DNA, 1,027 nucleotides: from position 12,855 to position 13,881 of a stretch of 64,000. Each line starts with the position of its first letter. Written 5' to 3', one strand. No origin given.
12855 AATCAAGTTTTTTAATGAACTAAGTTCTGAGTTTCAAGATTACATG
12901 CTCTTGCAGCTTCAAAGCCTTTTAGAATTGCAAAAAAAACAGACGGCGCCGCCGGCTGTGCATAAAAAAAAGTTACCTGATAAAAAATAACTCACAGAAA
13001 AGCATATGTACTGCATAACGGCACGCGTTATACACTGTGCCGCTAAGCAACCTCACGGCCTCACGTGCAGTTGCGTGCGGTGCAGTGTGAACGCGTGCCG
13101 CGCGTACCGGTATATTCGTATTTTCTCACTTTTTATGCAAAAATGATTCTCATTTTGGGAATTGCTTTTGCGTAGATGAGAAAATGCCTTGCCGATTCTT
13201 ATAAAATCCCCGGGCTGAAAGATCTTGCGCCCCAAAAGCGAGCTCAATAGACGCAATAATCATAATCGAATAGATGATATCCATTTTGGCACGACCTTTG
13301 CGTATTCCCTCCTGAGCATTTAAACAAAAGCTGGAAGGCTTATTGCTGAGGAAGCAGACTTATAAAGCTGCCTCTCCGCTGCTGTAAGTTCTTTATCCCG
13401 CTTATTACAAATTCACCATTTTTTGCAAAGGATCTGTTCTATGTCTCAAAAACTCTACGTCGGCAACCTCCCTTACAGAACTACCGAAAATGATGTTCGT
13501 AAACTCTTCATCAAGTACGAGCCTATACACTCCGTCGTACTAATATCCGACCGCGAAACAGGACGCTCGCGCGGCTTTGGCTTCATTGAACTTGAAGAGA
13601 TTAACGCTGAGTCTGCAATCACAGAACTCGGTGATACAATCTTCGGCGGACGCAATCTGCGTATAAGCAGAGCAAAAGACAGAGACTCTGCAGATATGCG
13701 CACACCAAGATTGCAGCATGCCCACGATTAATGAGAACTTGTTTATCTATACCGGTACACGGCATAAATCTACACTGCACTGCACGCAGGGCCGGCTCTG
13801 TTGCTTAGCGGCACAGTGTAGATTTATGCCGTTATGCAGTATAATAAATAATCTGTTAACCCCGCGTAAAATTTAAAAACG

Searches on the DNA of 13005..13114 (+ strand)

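Call 64: build_rna_model(alignment_id=A4, structure=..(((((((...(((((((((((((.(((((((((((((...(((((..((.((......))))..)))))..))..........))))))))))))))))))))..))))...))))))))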
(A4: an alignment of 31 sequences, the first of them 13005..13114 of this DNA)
Model R1 built from alignment A4 (31 sequences, 121 columns); structure: as given.
model positions 105; base pairs 42; branch points 0; effective number of sequences 1.06; information 0.591 bits per position. Calibrated on 0.2 Mb of random sequence (short: E-values are rough).
structure used (alignment columns):
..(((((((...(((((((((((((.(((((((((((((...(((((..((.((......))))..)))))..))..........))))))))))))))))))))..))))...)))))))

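Call 65: search_with_rna_model(model_id=R1, source=window, filters=off, max_evalue=1)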
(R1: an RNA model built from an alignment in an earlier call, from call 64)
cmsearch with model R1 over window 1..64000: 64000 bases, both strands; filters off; matches with E-value up to 1: 34.
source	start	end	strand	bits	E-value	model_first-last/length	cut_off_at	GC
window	28992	29096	+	119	4.8e-28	1-105/105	no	0.5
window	62771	62875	-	118.7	5.8e-28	1-105/105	no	0.58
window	44070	44175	+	100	3.7e-23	1-105/105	no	0.53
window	20978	21082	-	95.1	7e-22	1-105/105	no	0.59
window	13007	13114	+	93.3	2e-21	1-105/105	no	0.59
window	13748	13843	-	78.9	1e-17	1-105/105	no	0.5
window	28992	29096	-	71.6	7.9e-16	1-105/105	no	0.5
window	62771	62875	+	64.8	4.4e-14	1-105/105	no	0.58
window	53752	53854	+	55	1.5e-11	1-105/105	no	0.52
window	39719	39808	+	52.8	5.6e-11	1-105/105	no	0.53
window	44070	44175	-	52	9e-11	1-105/105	no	0.53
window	13748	13843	+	51.5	1.2e-10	1-105/105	no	0.5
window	60186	60290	+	49.4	4.2e-10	1-105/105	no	0.51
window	8527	8634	-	48.9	5.7e-10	1-105/105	no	0.54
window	53752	53854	-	43.3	1.5e-08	1-105/105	no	0.52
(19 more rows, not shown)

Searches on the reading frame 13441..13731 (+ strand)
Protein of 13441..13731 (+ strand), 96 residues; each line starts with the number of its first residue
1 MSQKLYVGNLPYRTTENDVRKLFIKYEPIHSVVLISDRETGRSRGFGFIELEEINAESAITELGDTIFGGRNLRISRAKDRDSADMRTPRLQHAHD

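Call 37: find_encoding_contigs(protein=window:13441-13731:+, flank=3000, max_places=10)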
Protein window:13441-13731:+ (96 aa): 2 contigs read that carry it; 1 place shown.
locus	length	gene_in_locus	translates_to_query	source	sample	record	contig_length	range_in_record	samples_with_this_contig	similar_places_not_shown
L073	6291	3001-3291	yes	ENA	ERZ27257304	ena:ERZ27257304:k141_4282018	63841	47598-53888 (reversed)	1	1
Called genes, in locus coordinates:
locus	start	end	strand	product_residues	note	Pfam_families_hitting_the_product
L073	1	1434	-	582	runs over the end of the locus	PF00270:DEAD, PF04851:ResIII (faint), PF00271:Helicase_C, PF03880:DbpA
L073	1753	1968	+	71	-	PF13443:HTH_26, PF01381:HTH_3 (weak)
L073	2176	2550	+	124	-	PF12844:HTH_19, PF13560:HTH_31 (weak), PF01381:HTH_3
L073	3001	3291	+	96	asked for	PF00076:RRM_1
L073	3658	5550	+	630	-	PF02838:Glyco_hydro_20b, PF00728:Glyco_hydro_20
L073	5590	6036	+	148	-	PF04074:DUF386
